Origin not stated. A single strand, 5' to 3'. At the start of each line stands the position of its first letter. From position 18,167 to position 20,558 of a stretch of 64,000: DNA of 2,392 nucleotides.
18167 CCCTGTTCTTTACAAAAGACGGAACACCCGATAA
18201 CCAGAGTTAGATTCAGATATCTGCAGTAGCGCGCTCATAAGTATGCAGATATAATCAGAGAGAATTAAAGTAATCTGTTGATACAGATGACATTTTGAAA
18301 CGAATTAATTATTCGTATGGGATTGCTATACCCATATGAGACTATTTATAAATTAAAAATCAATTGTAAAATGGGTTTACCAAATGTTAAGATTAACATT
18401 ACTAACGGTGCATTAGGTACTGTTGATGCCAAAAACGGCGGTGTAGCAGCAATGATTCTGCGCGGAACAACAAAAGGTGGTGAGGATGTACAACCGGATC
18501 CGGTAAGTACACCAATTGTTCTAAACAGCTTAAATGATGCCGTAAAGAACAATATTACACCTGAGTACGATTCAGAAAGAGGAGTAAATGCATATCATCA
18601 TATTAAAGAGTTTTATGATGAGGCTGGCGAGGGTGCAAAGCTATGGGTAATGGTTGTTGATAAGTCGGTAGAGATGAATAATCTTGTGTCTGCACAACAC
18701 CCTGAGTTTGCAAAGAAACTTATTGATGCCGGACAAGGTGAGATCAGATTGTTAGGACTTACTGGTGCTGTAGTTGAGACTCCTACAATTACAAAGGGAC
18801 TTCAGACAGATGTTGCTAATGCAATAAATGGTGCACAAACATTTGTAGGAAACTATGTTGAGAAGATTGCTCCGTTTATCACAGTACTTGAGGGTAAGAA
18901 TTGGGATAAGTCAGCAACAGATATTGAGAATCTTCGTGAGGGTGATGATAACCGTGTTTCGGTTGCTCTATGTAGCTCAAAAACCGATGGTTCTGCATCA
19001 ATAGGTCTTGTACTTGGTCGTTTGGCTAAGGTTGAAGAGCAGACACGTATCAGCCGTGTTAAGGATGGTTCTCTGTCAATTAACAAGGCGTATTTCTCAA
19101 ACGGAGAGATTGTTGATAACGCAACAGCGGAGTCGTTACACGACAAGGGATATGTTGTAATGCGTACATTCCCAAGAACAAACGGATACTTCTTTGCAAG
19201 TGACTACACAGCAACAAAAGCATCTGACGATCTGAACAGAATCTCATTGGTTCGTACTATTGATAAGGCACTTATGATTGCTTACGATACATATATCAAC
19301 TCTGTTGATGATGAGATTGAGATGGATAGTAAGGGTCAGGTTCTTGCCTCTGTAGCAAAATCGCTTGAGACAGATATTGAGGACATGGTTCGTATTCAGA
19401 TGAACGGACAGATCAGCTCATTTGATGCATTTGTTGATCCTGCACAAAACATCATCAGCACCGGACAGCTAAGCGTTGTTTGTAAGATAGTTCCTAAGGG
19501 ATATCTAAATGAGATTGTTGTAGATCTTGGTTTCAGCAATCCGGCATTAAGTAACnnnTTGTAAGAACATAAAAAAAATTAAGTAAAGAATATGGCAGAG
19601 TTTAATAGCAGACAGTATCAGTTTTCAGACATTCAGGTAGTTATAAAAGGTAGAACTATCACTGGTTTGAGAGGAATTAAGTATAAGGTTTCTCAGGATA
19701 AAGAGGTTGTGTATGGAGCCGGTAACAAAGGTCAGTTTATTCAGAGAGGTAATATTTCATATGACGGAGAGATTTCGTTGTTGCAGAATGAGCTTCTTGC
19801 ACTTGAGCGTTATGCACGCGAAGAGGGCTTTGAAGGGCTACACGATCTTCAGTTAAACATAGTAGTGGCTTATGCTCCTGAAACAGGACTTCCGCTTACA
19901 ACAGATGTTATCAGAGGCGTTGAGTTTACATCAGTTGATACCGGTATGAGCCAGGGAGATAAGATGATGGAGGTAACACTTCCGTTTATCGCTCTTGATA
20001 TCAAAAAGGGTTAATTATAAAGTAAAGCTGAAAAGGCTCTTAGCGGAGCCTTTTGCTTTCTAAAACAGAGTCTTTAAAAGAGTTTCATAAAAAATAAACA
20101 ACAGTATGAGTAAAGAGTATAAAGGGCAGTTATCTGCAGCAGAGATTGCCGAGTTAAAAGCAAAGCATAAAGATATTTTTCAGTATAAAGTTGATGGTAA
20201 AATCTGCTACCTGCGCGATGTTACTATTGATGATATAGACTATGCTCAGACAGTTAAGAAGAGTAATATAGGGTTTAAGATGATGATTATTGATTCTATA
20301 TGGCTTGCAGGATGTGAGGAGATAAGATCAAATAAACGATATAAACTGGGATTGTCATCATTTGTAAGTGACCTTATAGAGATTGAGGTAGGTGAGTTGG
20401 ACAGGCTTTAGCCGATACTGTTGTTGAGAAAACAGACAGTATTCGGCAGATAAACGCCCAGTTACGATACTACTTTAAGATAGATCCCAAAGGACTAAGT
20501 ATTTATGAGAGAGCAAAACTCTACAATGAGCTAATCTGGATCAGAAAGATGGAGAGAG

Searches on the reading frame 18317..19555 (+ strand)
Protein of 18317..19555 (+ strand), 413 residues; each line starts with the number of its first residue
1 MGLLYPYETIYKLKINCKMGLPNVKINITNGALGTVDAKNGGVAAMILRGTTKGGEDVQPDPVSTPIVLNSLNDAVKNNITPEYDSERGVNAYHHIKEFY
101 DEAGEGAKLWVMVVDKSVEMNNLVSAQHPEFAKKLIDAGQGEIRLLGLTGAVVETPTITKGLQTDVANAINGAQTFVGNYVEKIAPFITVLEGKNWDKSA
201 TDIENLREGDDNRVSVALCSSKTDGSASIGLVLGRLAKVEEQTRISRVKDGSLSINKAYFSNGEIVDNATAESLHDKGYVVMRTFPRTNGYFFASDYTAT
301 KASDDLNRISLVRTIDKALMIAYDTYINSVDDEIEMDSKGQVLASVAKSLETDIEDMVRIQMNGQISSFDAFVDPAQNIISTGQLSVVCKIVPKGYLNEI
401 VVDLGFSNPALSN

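Call 8: search_protein_families(library=pfam, proteins=[window:18317-19555:+], max_evalue=0.01)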
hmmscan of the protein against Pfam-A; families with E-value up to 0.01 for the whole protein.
window:18317-19555:+ (413 aa): 1 family
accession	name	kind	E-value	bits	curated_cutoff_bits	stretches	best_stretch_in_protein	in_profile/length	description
PF10758.14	DUF2586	-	7.3e-51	173.9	26.4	1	21-409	1-384/386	Protein of unknown function (DUF2586)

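Call 9: search_protein_families(library=phrogs, proteins=[window:18317-19555:+], max_evalue=0.001)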
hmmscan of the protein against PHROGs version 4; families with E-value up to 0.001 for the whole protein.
window:18317-19555:+ (413 aa): 2 families
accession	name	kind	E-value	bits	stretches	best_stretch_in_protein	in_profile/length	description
phrog_907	-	tail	6.5e-41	141.7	1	19-409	1-373/376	tail sheath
phrog_26457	-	unknown function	1.8e-05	25.4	1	246-392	54-199/217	-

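Call 68: find_related_loci(query=window:18317-19555:+, collection=viral_contigs, flank=10000)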
Query window:18317-19555:+ (413 aa) in viral_contigs; peptide patterns used: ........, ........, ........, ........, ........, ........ (x = any residue, [..] = any of these).
13 stretches matched a pattern; 2 encode a relative of the query (tblastn E <= 1e-3); 2 distinct loci.
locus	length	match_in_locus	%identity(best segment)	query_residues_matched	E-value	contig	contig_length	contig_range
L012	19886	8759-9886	32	63-407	4e-39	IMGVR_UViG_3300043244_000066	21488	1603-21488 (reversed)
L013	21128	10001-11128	32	63-407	4e-39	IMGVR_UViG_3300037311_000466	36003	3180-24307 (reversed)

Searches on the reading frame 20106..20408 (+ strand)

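Call 17: search_protein_families(library=pfam, proteins=[window:20106-20408:+], max_evalue=0.01)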
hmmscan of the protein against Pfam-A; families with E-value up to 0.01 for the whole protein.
window:20106-20408:+ (101 aa): 0 families

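Call 18: search_protein_families(library=phrogs, proteins=[window:20106-20408:+], max_evalue=0.001)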
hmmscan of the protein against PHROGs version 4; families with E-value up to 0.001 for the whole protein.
window:20106-20408:+ (101 aa): 1 family
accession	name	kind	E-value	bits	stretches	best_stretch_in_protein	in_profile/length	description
phrog_19076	-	unknown function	8.3e-14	52.6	1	4-101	3-101/101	-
